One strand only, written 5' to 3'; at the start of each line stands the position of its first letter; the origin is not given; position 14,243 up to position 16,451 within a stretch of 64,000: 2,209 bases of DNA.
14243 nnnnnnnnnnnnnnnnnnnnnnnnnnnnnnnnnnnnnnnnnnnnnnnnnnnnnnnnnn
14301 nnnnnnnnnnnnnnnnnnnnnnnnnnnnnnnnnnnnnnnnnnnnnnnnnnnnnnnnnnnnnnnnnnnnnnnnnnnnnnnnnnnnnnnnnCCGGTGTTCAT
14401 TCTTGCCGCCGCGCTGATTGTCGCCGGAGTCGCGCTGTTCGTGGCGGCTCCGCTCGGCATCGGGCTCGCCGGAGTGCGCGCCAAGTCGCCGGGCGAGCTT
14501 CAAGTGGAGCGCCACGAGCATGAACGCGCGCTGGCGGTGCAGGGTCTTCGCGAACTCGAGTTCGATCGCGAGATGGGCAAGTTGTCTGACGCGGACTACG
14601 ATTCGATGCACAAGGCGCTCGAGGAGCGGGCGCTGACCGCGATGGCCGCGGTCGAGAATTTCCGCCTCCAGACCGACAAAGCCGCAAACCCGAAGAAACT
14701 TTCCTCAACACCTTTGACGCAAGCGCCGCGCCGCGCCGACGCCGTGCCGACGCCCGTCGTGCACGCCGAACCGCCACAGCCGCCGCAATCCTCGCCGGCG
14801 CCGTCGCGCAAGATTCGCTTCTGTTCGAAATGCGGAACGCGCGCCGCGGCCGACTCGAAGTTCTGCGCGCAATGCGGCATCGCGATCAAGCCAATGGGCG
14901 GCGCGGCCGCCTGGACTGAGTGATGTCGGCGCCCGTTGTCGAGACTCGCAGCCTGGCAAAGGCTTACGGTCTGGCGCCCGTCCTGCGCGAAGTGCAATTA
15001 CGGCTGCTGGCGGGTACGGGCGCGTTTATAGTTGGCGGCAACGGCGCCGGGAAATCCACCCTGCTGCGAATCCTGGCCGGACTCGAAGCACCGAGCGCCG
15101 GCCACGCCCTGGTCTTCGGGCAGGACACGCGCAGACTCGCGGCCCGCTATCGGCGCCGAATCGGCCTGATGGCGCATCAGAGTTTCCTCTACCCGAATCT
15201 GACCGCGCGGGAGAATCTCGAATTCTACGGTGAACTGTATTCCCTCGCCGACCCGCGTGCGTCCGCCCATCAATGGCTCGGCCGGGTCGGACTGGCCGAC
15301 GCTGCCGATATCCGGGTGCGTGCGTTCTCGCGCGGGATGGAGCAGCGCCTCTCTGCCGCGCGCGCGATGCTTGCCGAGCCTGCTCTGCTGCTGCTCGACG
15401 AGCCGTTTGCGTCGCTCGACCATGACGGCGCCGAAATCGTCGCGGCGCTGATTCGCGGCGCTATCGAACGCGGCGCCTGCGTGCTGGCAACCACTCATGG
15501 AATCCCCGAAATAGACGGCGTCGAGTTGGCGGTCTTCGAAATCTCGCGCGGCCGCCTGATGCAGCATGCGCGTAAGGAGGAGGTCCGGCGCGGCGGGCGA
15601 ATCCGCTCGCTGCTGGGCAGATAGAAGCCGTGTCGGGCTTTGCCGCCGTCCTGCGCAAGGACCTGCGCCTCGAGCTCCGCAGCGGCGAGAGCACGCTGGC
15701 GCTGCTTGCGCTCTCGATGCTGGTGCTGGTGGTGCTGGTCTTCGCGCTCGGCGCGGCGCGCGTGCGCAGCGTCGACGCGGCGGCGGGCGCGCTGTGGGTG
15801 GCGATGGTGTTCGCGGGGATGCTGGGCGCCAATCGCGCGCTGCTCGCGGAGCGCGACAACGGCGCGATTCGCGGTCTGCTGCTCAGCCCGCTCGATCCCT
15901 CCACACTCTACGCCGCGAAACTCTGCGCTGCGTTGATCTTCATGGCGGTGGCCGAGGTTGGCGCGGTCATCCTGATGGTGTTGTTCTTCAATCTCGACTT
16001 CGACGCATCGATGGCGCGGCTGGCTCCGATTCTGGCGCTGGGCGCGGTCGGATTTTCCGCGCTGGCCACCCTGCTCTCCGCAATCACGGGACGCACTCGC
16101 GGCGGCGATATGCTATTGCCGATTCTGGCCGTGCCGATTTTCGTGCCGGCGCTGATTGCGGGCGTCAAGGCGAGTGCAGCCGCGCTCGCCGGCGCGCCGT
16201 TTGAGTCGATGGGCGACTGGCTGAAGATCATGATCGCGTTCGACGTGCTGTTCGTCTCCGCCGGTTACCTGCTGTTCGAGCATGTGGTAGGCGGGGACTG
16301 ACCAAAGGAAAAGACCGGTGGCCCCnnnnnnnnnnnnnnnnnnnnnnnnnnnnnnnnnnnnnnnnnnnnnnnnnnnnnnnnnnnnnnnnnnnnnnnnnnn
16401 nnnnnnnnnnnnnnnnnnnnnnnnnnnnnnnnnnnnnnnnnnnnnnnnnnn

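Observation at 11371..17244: System I cytochrome c maturation operon in a non-canonical order, with a CxxxY CcmE and no ccmG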

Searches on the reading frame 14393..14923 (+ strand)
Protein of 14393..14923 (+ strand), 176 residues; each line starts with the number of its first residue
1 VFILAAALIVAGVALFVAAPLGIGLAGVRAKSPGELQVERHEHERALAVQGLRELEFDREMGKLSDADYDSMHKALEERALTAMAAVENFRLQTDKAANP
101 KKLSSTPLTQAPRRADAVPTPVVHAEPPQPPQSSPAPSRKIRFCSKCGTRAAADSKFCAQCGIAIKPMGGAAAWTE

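Call 3: search_protein_families(library=pfam, proteins=[window:14393-14923:+], max_evalue=0.01)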
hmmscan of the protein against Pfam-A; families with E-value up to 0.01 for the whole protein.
window:14393-14923:+ (176 aa): 5 families
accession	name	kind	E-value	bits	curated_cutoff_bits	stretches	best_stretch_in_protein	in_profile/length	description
PF13240.11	Zn_Ribbon_1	-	3.7e-06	27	25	1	143-162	1-20/23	zinc-ribbon domain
PF12773.13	DZR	-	0.00017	22.1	27.3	1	143-162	26-45/45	Double zinc ribbon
PF17032.10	Zn_ribbon_15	-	0.00099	20.3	28.9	1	137-162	48-73/73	zinc-ribbon family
PF13248.11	Zn_ribbon_3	-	0.00099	18.9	27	1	144-163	5-24/26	zinc-ribbon domain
PF14803.11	Zn_ribbon_Nudix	-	0.0063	16.9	25.6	0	142-151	1-10/34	Nudix N-terminal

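Call 4: search_protein_families(library=ncbifam, proteins=[window:14393-14923:+], max_evalue=0.01)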
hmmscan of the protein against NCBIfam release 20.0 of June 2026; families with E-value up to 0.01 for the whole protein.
window:14393-14923:+ (176 aa): 1 family
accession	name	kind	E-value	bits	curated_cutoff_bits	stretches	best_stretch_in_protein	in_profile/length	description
TIGR03142.1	cytochro_ccmI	equivalog_domain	4.7e-08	33.3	29.3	1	1-93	1-86/118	c-type cytochrome biogenesis protein CcmI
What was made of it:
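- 14393..14923 (+): ccmI-like gene, 176 aa: one N-terminal membrane helix, a conserved helical loop (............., aa 54-66), a Pro-rich linker and a C-terminal zinc ribbon CSKCG-x9-FCAQCG (aa 144-161, nt 14822-14875). It has no second membrane helix and no TPR domain. TIGR03142, 33.3 bits over profile positions 1-86 of 118 (call 4).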

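Call 23: find_homologous_proteins(query=window:14393-14923:+, max_evalue=0.001)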
Query window:14393-14923:+ (176 aa): 728 proteins with E <= 0.001 among 1624 candidates; the best 120 are listed.
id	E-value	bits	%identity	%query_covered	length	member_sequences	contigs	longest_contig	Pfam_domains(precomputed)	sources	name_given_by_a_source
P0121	3.7e-109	380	100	100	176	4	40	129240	PF13240.12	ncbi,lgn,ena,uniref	ncbi:c-type cytochrome biogenesis protein CcmI [Candidatus Binatus soli]|uniref:c-type cytochrome bi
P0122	2.5e-92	325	85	100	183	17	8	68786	PF13240.12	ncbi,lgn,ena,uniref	ncbi:zinc-ribbon domain-containing protein [Candidatus Binatus sp.]|uniref:zinc-ribbon domain-contai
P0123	5.3e-91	321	86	100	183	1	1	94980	PF13240.12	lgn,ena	-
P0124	1.1e-90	320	89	99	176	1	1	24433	PF13240.12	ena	-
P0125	1.4e-90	320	85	100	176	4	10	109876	PF13240.12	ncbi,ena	-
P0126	2.2e-90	319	86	100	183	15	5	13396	-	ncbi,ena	ncbi:MAG: c-type cytochrome biogenesis protein CcmI [Candidatus Binatus sp.]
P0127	9.4e-90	317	85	100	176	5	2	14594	PF13240.12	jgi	jgi:cytochrome c-type biogenesis protein CcmI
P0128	4.0e-89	315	85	100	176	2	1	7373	PF13240.12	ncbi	-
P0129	3.1e-88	312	84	100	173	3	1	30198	PF13240.12,PF12773.14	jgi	jgi:cytochrome c-type biogenesis protein CcmI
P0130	5.1e-87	308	82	100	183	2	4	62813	PF13240.12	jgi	jgi:cytochrome c-type biogenesis protein CcmI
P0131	1.5e-86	307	83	100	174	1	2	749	PF13240.12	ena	-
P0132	8.7e-86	304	82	100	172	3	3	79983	PF13240.12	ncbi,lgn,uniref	ncbi:c-type cytochrome biogenesis protein CcmI [Candidatus Binatus sp.]|uniref:c-type cytochrome bio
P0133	1.8e-85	303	83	100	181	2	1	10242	PF13240.12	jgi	-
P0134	1.8e-85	303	83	100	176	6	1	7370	PF13240.12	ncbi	-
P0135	5.4e-85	301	81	100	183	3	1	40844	PF13240.12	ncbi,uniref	ncbi:MAG: c-type cytochrome biogenesis protein CcmI [Candidatus Binatus sp.]|uniref:c-type cytochrom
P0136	3.9e-84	299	81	100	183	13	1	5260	PF13240.12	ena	-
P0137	6.1e-83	295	82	100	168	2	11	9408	PF13240.12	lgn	-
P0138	8.9e-83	294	79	100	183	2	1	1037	PF13240.12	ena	-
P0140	1.6e-80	287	79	100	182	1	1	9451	PF13240.12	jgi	jgi:cytochrome c-type biogenesis protein CcmI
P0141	2.7e-80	286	80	100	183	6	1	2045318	PF13240.12,PF12773.14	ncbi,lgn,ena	-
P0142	3.3e-80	286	78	100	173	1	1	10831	PF13240.12,PF12773.14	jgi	jgi:cytochrome c-type biogenesis protein CcmI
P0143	5.5e-80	285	78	100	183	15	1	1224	PF13240.12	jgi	-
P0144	6.7e-80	285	75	100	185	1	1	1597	PF13240.12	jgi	-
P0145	3.0e-79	283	73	100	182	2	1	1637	PF13240.12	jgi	jgi:cytochrome c-type biogenesis protein CcmI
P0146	3.6e-79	282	77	100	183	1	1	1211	PF13240.12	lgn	-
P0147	1.2e-78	281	76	100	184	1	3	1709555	PF13240.12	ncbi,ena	-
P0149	1.3e-77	277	78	100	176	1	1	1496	PF13240.12,PF12773.14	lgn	-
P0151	2.4e-77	277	77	92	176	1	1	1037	PF13240.12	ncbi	-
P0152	3.6e-77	276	77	100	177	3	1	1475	PF13240.12,PF12773.14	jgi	jgi:cytochrome c-type biogenesis protein CcmI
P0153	4.0e-77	276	76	100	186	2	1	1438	PF13240.12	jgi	-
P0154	5.1e-77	275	78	100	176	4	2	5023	PF13240.12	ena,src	-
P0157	1.5e-76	274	76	100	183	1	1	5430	PF13240.12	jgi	jgi:cytochrome c-type biogenesis protein CcmI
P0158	1.7e-76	274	75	100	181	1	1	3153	PF13240.12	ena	-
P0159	1.8e-76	274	74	100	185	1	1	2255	PF13240.12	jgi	jgi:cytochrome c-type biogenesis protein CcmI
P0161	5.1e-76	272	76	100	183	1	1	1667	PF13240.12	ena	-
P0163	1.0e-75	271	74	100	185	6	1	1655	PF13240.12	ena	-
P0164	1.1e-75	271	74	100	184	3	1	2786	PF13240.12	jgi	jgi:cytochrome c-type biogenesis protein CcmI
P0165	1.3e-75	271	75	100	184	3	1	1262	PF13240.12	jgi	jgi:cytochrome c-type biogenesis protein CcmI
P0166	1.6e-75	271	74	100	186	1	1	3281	PF13240.12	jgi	jgi:cytochrome c-type biogenesis protein CcmI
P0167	1.7e-75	271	74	100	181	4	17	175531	PF13240.12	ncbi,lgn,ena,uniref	ncbi:MAG: c-type cytochrome biogenesis protein CcmI [Candidatus Binatus sp.]|uniref:c-type cytochrom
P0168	2.5e-75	270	74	100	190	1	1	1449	PF13240.12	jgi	jgi:cytochrome c-type biogenesis protein CcmI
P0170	3.1e-75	270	76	100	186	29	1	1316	PF13240.12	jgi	jgi:cytochrome c-type biogenesis protein CcmI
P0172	3.5e-75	269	71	100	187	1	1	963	PF13240.12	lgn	-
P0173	3.7e-75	269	73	100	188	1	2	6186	PF13240.12,PF12773.14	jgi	jgi:cytochrome c-type biogenesis protein CcmI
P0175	4.3e-75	269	71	100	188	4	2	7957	PF13240.12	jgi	jgi:cytochrome c-type biogenesis protein CcmI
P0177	7.5e-75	268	76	100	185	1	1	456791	PF13240.12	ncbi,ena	-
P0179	8.7e-75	268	73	100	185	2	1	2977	PF13240.12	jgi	-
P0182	1.6e-74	267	75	100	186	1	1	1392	PF13240.12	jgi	jgi:cytochrome c-type biogenesis protein CcmI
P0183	1.9e-74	267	75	100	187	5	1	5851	PF13240.12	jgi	jgi:cytochrome c-type biogenesis protein CcmI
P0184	2.5e-74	267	75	100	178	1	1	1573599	PF13240.12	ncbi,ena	-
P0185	2.6e-74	267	71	100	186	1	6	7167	PF13240.12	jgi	jgi:cytochrome c-type biogenesis protein CcmI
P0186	3.0e-74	266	78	100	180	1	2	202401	PF13240.12,PF12773.14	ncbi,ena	-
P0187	3.2e-74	266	74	100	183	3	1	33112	PF13240.12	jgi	jgi:cytochrome c-type biogenesis protein CcmI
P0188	3.5e-74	266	73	100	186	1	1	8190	PF13240.12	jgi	jgi:cytochrome c-type biogenesis protein CcmI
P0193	1.4e-73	264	72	100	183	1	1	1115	PF13240.12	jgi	jgi:cytochrome c-type biogenesis protein CcmI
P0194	1.8e-73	264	73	100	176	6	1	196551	PF13240.12,PF12773.14,PF13248.12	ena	-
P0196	3.6e-73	263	73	100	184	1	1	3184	PF13240.12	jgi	jgi:cytochrome c-type biogenesis protein CcmI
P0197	8.0e-73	262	72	100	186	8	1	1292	PF13240.12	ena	-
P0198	8.0e-73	262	73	100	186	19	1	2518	PF13240.12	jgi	jgi:cytochrome c-type biogenesis protein CcmI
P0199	1.0e-72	261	75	100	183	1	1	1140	PF13240.12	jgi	jgi:cytochrome c-type biogenesis protein CcmI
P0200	1.1e-72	261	74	100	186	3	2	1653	PF13240.12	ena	-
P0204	2.0e-72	261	71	100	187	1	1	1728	PF13240.12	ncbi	-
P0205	2.7e-72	260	73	100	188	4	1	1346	PF13240.12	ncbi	-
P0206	3.1e-72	260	74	100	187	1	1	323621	PF13240.12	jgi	jgi:cytochrome c-type biogenesis protein CcmI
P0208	4.9e-72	259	72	100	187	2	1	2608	PF13240.12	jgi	jgi:cytochrome c-type biogenesis protein CcmI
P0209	5.1e-72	259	74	100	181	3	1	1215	PF13240.12,PF12773.14,PF13248.12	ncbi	-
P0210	5.4e-72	259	74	100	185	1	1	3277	PF13240.12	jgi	jgi:cytochrome c-type biogenesis protein CcmI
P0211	7.7e-72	259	71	100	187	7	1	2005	PF13240.12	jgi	jgi:cytochrome c-type biogenesis protein CcmI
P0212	1.0e-71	258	72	100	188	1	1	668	PF13240.12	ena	-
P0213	1.5e-71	258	73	100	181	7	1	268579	PF13240.12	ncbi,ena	-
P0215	1.6e-71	258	73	100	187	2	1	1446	PF13240.12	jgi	jgi:cytochrome c-type biogenesis protein CcmI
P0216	1.7e-71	257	72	100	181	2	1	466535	PF13240.12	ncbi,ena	-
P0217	1.8e-71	257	74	100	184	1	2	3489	PF13240.12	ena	-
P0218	2.1e-71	257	73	100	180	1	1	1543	PF13240.12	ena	-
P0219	2.1e-71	257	73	100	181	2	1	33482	PF13240.12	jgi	jgi:cytochrome c-type biogenesis protein CcmI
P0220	2.3e-71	257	72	100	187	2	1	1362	PF13240.12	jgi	-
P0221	3.0e-71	257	73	100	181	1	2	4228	PF13240.12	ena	-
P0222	3.0e-71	257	72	100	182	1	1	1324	PF13240.12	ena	-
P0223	3.2e-71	257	76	100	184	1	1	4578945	PF13240.12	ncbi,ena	-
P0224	3.2e-71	257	74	100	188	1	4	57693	PF13240.12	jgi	jgi:cytochrome c-type biogenesis protein CcmI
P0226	3.5e-71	257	70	100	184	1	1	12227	PF13240.12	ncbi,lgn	ncbi:MAG: c-type cytochrome biogenesis protein CcmI [Candidatus Binatus sp.]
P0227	5.3e-71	256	70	100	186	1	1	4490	PF13240.12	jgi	jgi:cytochrome c-type biogenesis protein CcmI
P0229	8.0e-71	255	73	100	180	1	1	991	PF13240.12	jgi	jgi:cytochrome c-type biogenesis protein CcmI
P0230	8.9e-71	255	71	100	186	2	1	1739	PF13240.12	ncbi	-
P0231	9.0e-71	255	73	100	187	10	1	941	PF13240.12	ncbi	-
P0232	1.0e-70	255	71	100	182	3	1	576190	PF13240.12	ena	-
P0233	1.2e-70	255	69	100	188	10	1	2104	PF13240.12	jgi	jgi:cytochrome c-type biogenesis protein CcmI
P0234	1.3e-70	255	69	100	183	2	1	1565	PF13240.12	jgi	jgi:cytochrome c-type biogenesis protein CcmI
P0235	1.5e-70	254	70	100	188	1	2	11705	PF13240.12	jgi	jgi:cytochrome c-type biogenesis protein CcmI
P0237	1.8e-70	254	71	100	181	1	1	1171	PF13240.12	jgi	jgi:cytochrome c-type biogenesis protein CcmI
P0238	1.9e-70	254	73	100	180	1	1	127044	PF13240.12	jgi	jgi:cytochrome c-type biogenesis protein CcmI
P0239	2.0e-70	254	73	100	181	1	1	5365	PF13240.12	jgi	jgi:cytochrome c-type biogenesis protein CcmI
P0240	2.3e-70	254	72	100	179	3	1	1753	PF13240.12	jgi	jgi:cytochrome c-type biogenesis protein CcmI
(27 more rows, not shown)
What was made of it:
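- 14393..14923 (+): 100% identical to a protein that NCBI names CcmI of Candidatus Binatus soli (call 23).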

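Call 85: find_encoding_contigs(protein=P0121, flank=10000, max_places=3)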
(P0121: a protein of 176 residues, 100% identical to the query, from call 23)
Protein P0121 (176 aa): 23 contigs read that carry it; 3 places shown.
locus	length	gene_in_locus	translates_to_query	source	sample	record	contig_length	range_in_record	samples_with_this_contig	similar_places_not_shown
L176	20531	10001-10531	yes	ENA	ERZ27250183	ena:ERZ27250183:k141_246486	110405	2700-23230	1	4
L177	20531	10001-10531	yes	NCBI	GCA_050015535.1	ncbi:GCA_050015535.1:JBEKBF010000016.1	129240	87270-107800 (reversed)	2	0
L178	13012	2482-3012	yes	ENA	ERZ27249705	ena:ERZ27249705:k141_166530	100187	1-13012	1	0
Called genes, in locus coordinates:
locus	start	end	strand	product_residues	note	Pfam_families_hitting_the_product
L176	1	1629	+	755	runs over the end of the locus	PF00270:DEAD (weak), PF04851:ResIII, PF17757:UvrB_inter, PF27431:UvrB_3rd, PF00271:Helicase_C, PF12344:UvrB, PF02151:UVR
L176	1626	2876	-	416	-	PF00753:Lactamase_B, PF14863:Alkyl_sulf_dimr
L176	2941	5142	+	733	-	PF22019:GlgB_N, PF02922:CBM_48, PF00128:Alpha-amylase, PF02806:Alpha-amylase_C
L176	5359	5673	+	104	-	-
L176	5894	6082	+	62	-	PF03884:YacG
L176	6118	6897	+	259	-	PF00132:Hexapep (weak), PF13720:Acetyltransf_11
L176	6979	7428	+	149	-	PF03100:CcmE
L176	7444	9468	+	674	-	PF01578:Cytochrom_C_asm, PF16327:CcmF_C, PF05140:ResB (faint)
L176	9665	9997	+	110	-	PF03918:CcmH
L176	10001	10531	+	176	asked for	PF13240:Zn_Ribbon_1 (weak)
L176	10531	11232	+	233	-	PF00005:ABC_tran, PF13304:AAA_21 (faint)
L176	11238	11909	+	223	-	PF03379:CcmB, PF12698:ABC2_membrane_3 (weak)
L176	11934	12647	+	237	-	PF01578:Cytochrom_C_asm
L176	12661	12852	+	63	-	-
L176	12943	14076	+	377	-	PF00226:DnaJ, PF01556:DnaJ_C, PF00684:DnaJ_CXXCXGXG (weak)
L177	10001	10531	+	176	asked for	PF13240:Zn_Ribbon_1 (weak)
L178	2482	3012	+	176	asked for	PF13240:Zn_Ribbon_1 (weak)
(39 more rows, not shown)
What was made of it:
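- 14920..15624 (+): ccmA: ABC ATPase with Walker A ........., signature SRGMEQR and Walker B LLLDEP. The start is GTG at 14920 or, as in public gene calls, ATG at 14923. Public gene calls from call 85.
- Checked: I/A: 4 nt overlap with GTG at 14920, or 1 nt overlap with ATG at 14923 as in public gene calls (call 85).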

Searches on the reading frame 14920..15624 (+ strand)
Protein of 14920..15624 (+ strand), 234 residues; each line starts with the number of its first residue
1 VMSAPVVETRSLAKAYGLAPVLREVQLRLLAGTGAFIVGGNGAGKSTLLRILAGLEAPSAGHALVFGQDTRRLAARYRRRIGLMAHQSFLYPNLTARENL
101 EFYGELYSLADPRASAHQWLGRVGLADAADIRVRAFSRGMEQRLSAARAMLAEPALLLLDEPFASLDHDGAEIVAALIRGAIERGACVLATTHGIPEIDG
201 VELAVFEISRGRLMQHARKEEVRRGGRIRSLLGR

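Call 3: search_protein_families(library=pfam, proteins=[window:14920-15624:+], max_evalue=0.01)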
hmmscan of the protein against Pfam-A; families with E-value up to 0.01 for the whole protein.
window:14920-15624:+ (234 aa): 5 families
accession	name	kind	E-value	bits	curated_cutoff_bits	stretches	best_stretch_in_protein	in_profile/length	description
PF00005.33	ABC_tran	-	1.1e-29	104.2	25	1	22-164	1-137/137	ABC transporter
PF13304.12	AAA_21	-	2.7e-09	37.9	27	2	36-55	3-22/304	AAA domain, putative AbiEii toxin, Type IV TA system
PF13191.12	AAA_16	-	0.002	19.1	32.6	1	33-180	25-158/167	AAA ATPase domain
PF13555.12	AAA_29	-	0.0047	17.1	27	1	34-49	24-39/61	P-loop containing region of AAA domain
PF02463.25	SMC_N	-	0.0062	16.4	40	0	35-49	27-41/220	RecF/RecN/SMC N terminal domain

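Call 4: search_protein_families(library=ncbifam, proteins=[window:14920-15624:+], max_evalue=0.01)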
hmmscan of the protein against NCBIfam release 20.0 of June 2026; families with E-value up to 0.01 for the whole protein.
window:14920-15624:+ (234 aa): 187 families (the best 25 are shown)
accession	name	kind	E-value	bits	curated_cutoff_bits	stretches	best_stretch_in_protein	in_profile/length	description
TIGR01188.1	drrA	subfamily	2e-43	148.8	312.45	1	14-223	1-212/302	daunorubicin resistance ABC transporter, ATP-binding protein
TIGR01189.1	ccmA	equivalog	4.7e-42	143.9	131.6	1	8-194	2-186/198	heme ABC exporter ATP-binding protein CcmA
NF010061.0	PRK13538.1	equivalog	2.2e-39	135.2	195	1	4-194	3-192/211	cytochrome c biogenesis heme-transporting ATPase CcmA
TIGR03864.1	PQQ_ABC_ATP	hypoth_equivalog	3.8e-39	134.5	302.25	1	7-224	2-221/236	ABC transporter, ATP-binding subunit, PQQ-dependent alcohol dehydrogenase system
TIGR03740.1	galliderm_ABC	subfamily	3.2e-32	112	309.75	1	8-219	2-208/223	lantibiotic protection ABC transporter ATP-binding subunit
NF010060.0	PRK13537.1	equivalog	3.4e-32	111.6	521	1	2-212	11-223/314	nodulation factor ABC transporter ATP-binding protein NodI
TIGR02673.1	FtsE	equivalog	3.1e-31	108.7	264.85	1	7-211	2-213/214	cell division ATP-binding protein FtsE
NF010059.0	PRK13536.1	equivalog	6e-31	107.4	549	1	4-201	41-240/342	nodulation factor ABC transporter ATP-binding protein NodI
TIGR03522.1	GldA_ABC_ATP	equivalog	2e-30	106.3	402.6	1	7-223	3-220/301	gliding motility-associated ABC transporter ATP-binding subunit GldA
NF033858.1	ABC2_perm_RbbA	equivalog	5.8e-30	103.9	1050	1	4-197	264-460/909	ribosome-associated ATPase/putative transporter RbbA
NF007027.0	PRK09493.1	equivalog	7.4e-29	100.8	379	1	7-219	2-220/240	glutamine ABC transporter ATP-binding protein GlnQ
TIGR01288.1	nodI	equivalog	1.7e-28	99.5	424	1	7-202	5-202/303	nodulation factor ABC transporter ATP-binding protein NodI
TIGR00968.1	3a0106s01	subfamily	3.4e-28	98.7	342.75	1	11-222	5-218/237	sulfate ABC transporter ATP-binding protein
TIGR02982.1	heterocyst_DevA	subfamily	3.9e-28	98.5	295.8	1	20-195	19-202/220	ABC exporter ATP-binding subunit, DevA family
TIGR03265.1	PhnT2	equivalog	6.1e-28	98.1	457.7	1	6-168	4-167/353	putative 2-aminoethylphosphonate ABC transporter ATP-binding protein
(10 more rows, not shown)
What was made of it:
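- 14920..15624 (+): TIGR01189, 143.9 bits, above its cut-off of 131.6 (call 4).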

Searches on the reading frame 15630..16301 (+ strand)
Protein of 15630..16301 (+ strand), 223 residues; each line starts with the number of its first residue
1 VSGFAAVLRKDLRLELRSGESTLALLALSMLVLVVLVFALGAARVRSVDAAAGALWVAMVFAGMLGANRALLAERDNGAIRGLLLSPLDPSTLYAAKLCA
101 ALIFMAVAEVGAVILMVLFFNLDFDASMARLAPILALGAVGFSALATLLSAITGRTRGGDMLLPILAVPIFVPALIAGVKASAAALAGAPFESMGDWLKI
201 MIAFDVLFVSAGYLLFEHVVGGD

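Call 3: search_protein_families(library=pfam, proteins=[window:15630-16301:+], max_evalue=0.01)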
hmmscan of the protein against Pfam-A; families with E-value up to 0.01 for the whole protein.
window:15630-16301:+ (223 aa): 3 families
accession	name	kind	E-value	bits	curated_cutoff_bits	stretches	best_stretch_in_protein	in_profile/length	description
PF03379.19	CcmB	-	1.1e-31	110.5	24.9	1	5-207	2-200/215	CcmB protein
PF12698.13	ABC2_membrane_3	-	2.1e-07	30.8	31.6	1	48-178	161-291/347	ABC-2 family transporter protein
PF12730.13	ABC2_membrane_4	-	1.9e-05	25.2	27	1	48-158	49-164/179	ABC-2 family transporter protein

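Call 4: search_protein_families(library=ncbifam, proteins=[window:15630-16301:+], max_evalue=0.01)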
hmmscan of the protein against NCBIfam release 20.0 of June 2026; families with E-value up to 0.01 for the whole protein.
window:15630-16301:+ (223 aa): 2 families
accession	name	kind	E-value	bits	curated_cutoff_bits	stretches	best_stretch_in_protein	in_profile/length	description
TIGR01190.1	ccmB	equivalog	9e-16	58.2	156.2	1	7-207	1-200/211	heme exporter protein CcmB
TIGR03732.1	lanti_perm_MutE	subfamily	0.0066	15.8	145.2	1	42-119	35-111/241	lantibiotic immunity ABC transporter MutE/EpiE family permease subunit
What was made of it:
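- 15630..16301 (+): ccmB: membrane subunit of the CcmAB ABC module. PF03379, 110 bits (call 3); TIGR01190, E=9e-16 (call 4).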
